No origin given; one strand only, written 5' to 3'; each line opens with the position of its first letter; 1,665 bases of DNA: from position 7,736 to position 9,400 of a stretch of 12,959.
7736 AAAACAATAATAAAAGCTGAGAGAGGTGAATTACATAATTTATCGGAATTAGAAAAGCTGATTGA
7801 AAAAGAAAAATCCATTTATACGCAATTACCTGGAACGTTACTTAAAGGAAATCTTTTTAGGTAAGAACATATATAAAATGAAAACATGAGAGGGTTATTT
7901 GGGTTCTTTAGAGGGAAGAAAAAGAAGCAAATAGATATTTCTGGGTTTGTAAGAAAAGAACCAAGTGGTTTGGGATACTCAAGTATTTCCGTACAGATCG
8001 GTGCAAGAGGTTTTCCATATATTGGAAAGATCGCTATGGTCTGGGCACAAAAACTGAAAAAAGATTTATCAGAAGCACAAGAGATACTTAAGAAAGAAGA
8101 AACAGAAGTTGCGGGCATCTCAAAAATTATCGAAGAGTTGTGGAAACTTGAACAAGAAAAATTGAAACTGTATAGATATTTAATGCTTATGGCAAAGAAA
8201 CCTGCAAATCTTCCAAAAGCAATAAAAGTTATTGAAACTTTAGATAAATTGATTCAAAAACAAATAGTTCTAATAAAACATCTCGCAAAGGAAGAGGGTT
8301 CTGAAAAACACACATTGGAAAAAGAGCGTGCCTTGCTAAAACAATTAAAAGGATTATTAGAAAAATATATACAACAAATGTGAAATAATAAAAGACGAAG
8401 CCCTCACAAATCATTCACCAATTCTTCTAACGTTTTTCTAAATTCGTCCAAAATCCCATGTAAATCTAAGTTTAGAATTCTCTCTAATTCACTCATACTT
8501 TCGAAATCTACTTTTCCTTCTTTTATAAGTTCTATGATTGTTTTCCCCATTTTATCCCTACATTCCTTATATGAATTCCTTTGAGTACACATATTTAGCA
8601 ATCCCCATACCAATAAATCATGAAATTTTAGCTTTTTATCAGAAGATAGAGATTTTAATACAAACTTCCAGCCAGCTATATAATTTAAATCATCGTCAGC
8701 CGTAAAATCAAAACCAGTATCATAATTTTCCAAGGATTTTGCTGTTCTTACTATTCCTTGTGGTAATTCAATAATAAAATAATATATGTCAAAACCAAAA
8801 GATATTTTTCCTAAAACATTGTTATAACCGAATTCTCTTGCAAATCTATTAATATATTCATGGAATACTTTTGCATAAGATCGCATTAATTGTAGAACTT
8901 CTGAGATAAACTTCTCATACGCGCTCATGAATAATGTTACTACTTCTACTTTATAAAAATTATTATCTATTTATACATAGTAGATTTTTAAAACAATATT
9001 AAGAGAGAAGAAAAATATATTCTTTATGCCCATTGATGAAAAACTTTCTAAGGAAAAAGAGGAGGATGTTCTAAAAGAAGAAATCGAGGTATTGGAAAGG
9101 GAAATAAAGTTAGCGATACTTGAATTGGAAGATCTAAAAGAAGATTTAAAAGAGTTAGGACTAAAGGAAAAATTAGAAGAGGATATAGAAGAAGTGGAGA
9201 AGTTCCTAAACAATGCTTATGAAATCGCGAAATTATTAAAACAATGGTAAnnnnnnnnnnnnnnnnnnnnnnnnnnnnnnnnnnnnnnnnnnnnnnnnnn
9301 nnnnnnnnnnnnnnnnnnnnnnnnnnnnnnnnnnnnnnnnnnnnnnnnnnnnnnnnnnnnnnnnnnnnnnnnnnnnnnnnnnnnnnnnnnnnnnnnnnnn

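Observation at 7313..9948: Orphan five-gene, mostly coiled-coil island between the rpoL operon and the cdc6-DP1/oriC locus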

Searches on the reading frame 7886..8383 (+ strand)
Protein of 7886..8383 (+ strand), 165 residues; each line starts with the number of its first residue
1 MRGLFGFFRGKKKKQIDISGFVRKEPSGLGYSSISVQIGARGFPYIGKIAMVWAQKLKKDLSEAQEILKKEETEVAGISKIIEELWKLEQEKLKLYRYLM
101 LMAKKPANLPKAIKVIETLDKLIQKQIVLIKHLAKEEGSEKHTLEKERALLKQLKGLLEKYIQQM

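Call 3: search_protein_families(library=pfam, proteins=[window:7886-8383:+], max_evalue=10)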
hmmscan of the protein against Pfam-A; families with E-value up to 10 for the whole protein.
window:7886-8383:+ (165 aa): 3 families
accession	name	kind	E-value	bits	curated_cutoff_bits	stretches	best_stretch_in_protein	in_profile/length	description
PF13476.12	AAA_23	-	0.00062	20.9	27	1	5-160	44-199/201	AAA domain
PF04791.21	LMBR1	-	0.2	10.9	31.9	1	53-162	206-303/510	LMBR1-like membrane protein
PF02274.22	ADI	-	0.63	9.5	22.8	1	51-144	8-107/377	Arginine deiminase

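Call 4: search_protein_families(library=ncbifam, proteins=[window:7886-8383:+], max_evalue=10)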
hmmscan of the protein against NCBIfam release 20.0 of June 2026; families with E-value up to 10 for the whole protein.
window:7886-8383:+ (165 aa): 2 families
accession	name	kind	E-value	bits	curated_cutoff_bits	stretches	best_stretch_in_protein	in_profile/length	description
TIGR03918.1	GTP_HydF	equivalog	0.0021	17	325.55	1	58-131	225-298/392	[FeFe] hydrogenase H-cluster maturation GTPase HydF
TIGR02473.1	flagell_FliJ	equivalog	3.6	8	50.45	1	115-161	69-115/141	flagellar export protein FliJ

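Call 7: search_solved_structures(query=window:7886-8383:+, max_evalue=10)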
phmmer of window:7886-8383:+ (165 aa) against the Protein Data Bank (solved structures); distinct sequences matched with E-value up to 10: 5.
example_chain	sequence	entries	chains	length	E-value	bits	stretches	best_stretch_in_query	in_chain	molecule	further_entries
5c39_A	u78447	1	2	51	0.074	16.5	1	82-124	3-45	P0 Manganese cluster peptide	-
1mft_A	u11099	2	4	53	0.076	16.5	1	82-124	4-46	Four-helix bundle model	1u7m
4bqm_A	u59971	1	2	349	1.9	11.9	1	19-66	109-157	GLUTAMINASE LIVER ISOFORM, MITOCHONDRIAL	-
6xr2_A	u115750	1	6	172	2.9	11.3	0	76-154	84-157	dTor_3x57R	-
2hz8_A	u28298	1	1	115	7.9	9.9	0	65-141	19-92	De novo designed diiron protein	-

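Call 8: find_homologous_proteins(query=window:7886-8383:+, max_evalue=0.01)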
Query window:7886-8383:+ (165 aa): 1 proteins with E <= 0.01 among 167 candidates.
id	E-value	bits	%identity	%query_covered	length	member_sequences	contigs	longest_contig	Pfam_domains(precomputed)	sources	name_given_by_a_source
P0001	1.3e-95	336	100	100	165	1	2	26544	-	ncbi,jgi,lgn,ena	-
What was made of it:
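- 7886..8383 (+): P2: 165 aa, strongly basic (net +14, pI 9.8). It has an N-terminal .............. motif, a Gly/Pro-rich linker predicted disordered, and a predicted four-helix bundle (helices 43-70, 78-102, 106-133, 139-164). Finds only itself in 5.8 billion proteins (call 8).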

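Call 11: find_encoding_contigs(protein=P0001, flank=10000, max_places=6)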
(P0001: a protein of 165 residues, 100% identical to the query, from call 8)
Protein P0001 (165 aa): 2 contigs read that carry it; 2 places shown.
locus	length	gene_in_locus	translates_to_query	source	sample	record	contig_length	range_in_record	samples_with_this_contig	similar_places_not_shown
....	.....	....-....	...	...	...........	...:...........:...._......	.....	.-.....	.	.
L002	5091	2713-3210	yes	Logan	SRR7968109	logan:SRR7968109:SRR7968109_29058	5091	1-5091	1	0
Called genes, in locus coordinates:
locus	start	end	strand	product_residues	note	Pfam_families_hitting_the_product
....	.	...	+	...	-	?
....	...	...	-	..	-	-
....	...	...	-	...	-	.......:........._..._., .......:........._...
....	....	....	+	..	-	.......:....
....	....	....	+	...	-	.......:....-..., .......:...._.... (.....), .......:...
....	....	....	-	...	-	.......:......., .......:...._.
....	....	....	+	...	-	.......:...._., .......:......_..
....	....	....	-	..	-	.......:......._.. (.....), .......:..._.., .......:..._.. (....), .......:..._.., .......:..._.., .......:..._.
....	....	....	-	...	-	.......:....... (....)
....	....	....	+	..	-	-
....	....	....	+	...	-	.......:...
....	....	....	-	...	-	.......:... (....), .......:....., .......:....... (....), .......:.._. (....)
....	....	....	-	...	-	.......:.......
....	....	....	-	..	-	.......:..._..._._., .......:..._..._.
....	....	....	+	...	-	-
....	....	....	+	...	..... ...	-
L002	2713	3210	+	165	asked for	-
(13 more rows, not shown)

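Call 28: search_protein_families(library=phrogs, proteins=[window:7886-8383:+], max_evalue=1)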
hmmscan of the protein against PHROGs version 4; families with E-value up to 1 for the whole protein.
window:7886-8383:+ (165 aa): 3 families
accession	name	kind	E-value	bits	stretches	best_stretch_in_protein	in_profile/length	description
phrog_507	-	unknown function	0.057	14.7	0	51-73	28-50/104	-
phrog_27940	-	unknown function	0.17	13.2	1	66-130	7-71/120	-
phrog_6677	-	unknown function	0.33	12.4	0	51-75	1-25/77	-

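Call 29: search_protein_families(library=padloc, proteins=[window:7886-8383:+], max_evalue=1)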
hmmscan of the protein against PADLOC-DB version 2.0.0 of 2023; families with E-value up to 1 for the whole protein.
window:7886-8383:+ (165 aa): 0 families

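Call 37: predict_structure(protein=window:7886-8383:+)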
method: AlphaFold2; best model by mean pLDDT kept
length: 165 residues; sequences in the alignment: 1
mean_pLDDT: 66.7   pTM: 0.61
mean pLDDT of the five models: 66.7, 63.1, 60.8, 59.9, 54.1
residues with pLDDT >= 90: 5; 70-90: 83; 50-70: 37; < 50: 40
segments of 3 or more residues with pLDDT < 50: 1-3, 5-41
pLDDT, mean of each block of 10 residues (from residue 1): 46 43 39 40 60 74 69 59 82 85 76 88 86 64 77 77 71
secondary structure, 60 per line:
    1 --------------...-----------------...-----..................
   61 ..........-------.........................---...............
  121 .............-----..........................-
elements in order: E15-17 E35-37 H43-70 H78-102 H106-133 H139-164
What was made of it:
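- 7886..8383 (+): AF2 pLDDT 66.7, pTM 0.61 (call 37).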

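Call 41: fold_search(model_id=the predicted structure, library=pdb)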
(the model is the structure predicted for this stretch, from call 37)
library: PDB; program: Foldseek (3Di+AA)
matches with E <= 10: 166; with E <= 0.001: 0
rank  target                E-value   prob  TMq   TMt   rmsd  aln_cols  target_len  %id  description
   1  8a3k                  4.9e-01  0.97  0.54  0.68   3.7       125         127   18  X-ray crystal structure of a de novo designed single-chain antiparallel 4-helix coiled-coil bundle, sc-apCC-4 (released 2022-10-05)
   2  3plt_A                6.5e-01  0.54  0.34  0.27  24.0       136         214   15  Crystal structure of Lsp1 from Saccharomyces cerevisiae (released 2011-06-22)
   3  8qb9_A                7.7e-01  0.30  0.31  0.21  26.4       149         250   10  Helical reconstruction of yeast eisosome protein Pil1 bound to membrane composed of lipid mixture -PIP2/+sterol (DOPC, (released 2024-07-24)
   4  8qad                  1.3e+00  0.47  0.37  0.41   8.7       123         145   29  X-ray crystal structure of a de novo designed single-chain antiparallel 6-helix coiled-coil alpha-helical barrel, sc-apC (released 2024-07-03)
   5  6ek9                  1.3e+00  0.77  0.49  0.63   4.3       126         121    6  Cytosolic copper storage protein Csp from Streptomyces lividans: Cu loaded form (released 2018-08-08)
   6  8qae_A                1.3e+00  0.69  0.47  0.38   5.0       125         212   22  X-ray crystal structure of a de novo designed single-chain antiparallel 6-helix alpha-helical barrel, sc-apCC-6-SLLA (released 2024-07-03)
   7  8d9p                  1.3e+00  0.44  0.42  0.37   7.3       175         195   12  De Novo Photosynthetic Reaction Center Protein Equipped with Heme B and Mn(II) cations (released 2022-09-28)
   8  3plt_B                1.5e+00  0.33  0.34  0.28  24.1       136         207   15  Crystal structure of Lsp1 from Saccharomyces cerevisiae (released 2011-06-22)
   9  9crw_H                1.5e+00  0.08  0.18  0.15  21.8       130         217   15  Crystal structure of the Candida albicans kinesin-8 proximal tail domain (released 2024-09-04)
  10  8qb8_A                1.7e+00  0.35  0.35  0.23  23.2       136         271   15  Lsp1 in native eisosome lattice bound to plasma membrane microdomain (released 2024-07-24)
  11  5xfs_B                1.7e+00  0.28  0.36  0.34  26.5       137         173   11  Crystal structure of PE8-PPE15 in complex with EspG5 from M. tuberculosis (released 2017-08-30)
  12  5vju                  1.7e+00  0.28  0.37  0.33   8.6       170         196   12  De Novo Photosynthetic Reaction Center Protein Variant Equipped with His-Tyr H-bond, Heme B, and Cd(II) ions (released 2018-04-25)
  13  9t1m_B                1.8e+00  0.28  0.29  0.41   7.7       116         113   16  Nuclear export protein/Non-structural protein 2 (NEP/NS2) in complex with artificial alpha Rep protein (released 2025-11-12)
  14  5vjs                  2.1e+00  0.41  0.47  0.40   8.3       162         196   12  De Novo Photosynthetic Reaction Center Protein Equipped with Heme B, a synthetic Zn porphyrin, and Zn(II) cations (released 2018-04-25)
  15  6q58_A                2.5e+00  0.35  0.42  0.52   5.0       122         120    4  Copper loading to a cytosolic copper storage protein from Streptomyces lividans (five coppers) (released 2019-07-10)
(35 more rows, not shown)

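Call 51: find_related_loci(query=window:7886-8383:+, collection=viral_contigs, flank=5000)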
Query window:7886-8383:+ (165 aa) in viral_contigs; peptide patterns used: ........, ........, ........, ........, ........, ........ (x = any residue, [..] = any of these).
17 stretches matched a pattern, but none encodes a relative of the query by tblastn (E <= 1e-3).

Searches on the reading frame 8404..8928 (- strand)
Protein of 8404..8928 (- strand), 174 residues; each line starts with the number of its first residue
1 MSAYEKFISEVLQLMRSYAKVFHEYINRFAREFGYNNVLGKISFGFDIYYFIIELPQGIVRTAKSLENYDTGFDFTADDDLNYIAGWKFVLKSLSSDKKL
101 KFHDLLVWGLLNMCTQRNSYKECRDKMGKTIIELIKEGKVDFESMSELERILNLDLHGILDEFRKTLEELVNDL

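Call 3: search_protein_families(library=pfam, proteins=[window:8404-8928:-], max_evalue=10)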
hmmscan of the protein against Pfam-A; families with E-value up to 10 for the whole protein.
window:8404-8928:- (174 aa): 0 families

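Call 4: search_protein_families(library=ncbifam, proteins=[window:8404-8928:-], max_evalue=10)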
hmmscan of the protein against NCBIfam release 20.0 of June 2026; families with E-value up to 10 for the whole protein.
window:8404-8928:- (174 aa): 0 families

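Call 14: find_homologous_proteins(query=window:8404-8928:-, max_evalue=0.01)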
Query window:8404-8928:- (174 aa): 1 proteins with E <= 0.01 among 176 candidates.
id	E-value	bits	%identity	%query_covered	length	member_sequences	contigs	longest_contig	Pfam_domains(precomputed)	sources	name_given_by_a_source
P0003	2.5e-108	378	99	100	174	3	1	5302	-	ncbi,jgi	-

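Call 18: find_encoding_contigs(protein=window:8404-8928:-, flank=10000, max_places=6)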
Protein window:8404-8928:- (174 aa): 1 contig read that carries it; 1 place shown.
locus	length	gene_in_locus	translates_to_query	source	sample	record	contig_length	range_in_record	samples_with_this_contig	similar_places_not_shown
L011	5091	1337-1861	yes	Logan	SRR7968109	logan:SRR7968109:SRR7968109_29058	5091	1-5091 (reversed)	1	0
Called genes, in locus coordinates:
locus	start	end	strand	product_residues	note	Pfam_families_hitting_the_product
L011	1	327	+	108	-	?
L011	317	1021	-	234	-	-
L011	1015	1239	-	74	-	-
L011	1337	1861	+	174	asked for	-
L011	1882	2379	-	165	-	-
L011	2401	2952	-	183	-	-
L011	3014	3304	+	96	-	PF13656:RNA_pol_L_2, PF01193:RNA_pol_L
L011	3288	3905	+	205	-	PF01871:AMMECR1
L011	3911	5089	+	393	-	?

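Call 23: find_related_loci(query=window:8404-8928:-, collection=viral_contigs, flank=5000)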
Query window:8404-8928:- (174 aa) in viral_contigs; peptide patterns used: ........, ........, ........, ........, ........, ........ (x = any residue, [..] = any of these).
42 stretches matched a pattern; 3 encode a relative of the query (tblastn E <= 1e-3); 3 distinct loci.
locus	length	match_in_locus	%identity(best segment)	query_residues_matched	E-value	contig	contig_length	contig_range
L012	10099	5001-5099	47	140-173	7e-5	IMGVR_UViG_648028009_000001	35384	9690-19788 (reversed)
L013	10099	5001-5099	47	140-173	7e-5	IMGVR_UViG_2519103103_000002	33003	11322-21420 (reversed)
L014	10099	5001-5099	47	140-173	7e-5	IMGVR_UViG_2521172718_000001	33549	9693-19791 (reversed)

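Call 28: search_protein_families(library=phrogs, proteins=[window:8404-8928:-], max_evalue=1)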
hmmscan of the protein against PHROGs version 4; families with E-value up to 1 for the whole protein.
window:8404-8928:- (174 aa): 0 families

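Call 29: search_protein_families(library=padloc, proteins=[window:8404-8928:-], max_evalue=1)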
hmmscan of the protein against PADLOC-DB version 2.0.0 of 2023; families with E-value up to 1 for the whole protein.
window:8404-8928:- (174 aa): 0 families

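Call 31: search_solved_structures(query=window:8404-8928:-, max_evalue=10)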
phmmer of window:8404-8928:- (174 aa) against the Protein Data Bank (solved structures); distinct sequences matched with E-value up to 10: 1.
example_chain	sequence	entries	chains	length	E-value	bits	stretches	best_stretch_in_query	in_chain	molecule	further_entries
8qae_A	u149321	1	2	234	3.3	11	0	54-173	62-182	sc-apCC-6-SLLA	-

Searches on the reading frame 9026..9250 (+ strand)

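Call 3: search_protein_families(library=pfam, proteins=[window:9026-9250:+], max_evalue=10)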
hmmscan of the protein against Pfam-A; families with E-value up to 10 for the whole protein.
window:9026-9250:+ (74 aa): 3 families
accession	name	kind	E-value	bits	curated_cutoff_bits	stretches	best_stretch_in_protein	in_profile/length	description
PF12205.13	GIT1_C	-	0.0055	17.4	25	1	24-73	54-104/110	G protein-coupled receptor kinase-interacting protein 1 C term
PF20332.3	DUF6627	-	0.19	12.2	27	1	13-50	28-65/125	Family of unknown function (DUF6627)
PF17253.7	DUF5320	-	8.5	8.1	27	0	6-35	68-97/99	Family of unknown function (DUF5320)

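Call 4: search_protein_families(library=ncbifam, proteins=[window:9026-9250:+], max_evalue=10)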
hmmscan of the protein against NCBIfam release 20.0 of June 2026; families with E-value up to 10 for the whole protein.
window:9026-9250:+ (74 aa): 3 families
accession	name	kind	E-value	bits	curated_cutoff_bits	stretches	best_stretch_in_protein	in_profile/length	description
NF006383.0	PRK08626.1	equivalog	0.25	9.6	663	1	9-72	468-529/657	fumarate reductase flavoprotein subunit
NF010745.0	PRK14147.1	equivalog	0.26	11.1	184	1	8-64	14-69/172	nucleotide exchange factor GrpE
NF051442.1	NheB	equivalog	0.36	9.8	500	1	8-71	150-208/398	non-hemolytic enterotoxin subunit B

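Call 28: search_protein_families(library=phrogs, proteins=[window:9026-9250:+], max_evalue=1)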
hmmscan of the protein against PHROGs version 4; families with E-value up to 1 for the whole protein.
window:9026-9250:+ (74 aa): 2 families
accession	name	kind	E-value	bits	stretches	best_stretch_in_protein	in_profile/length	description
phrog_1637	-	unknown function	0.016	14.6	1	3-58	281-338/661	-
phrog_16407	-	unknown function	0.49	11.6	1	13-39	5-31/84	-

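Call 29: search_protein_families(library=padloc, proteins=[window:9026-9250:+], max_evalue=1)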
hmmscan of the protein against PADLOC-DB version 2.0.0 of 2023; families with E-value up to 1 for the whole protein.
window:9026-9250:+ (74 aa): 0 families
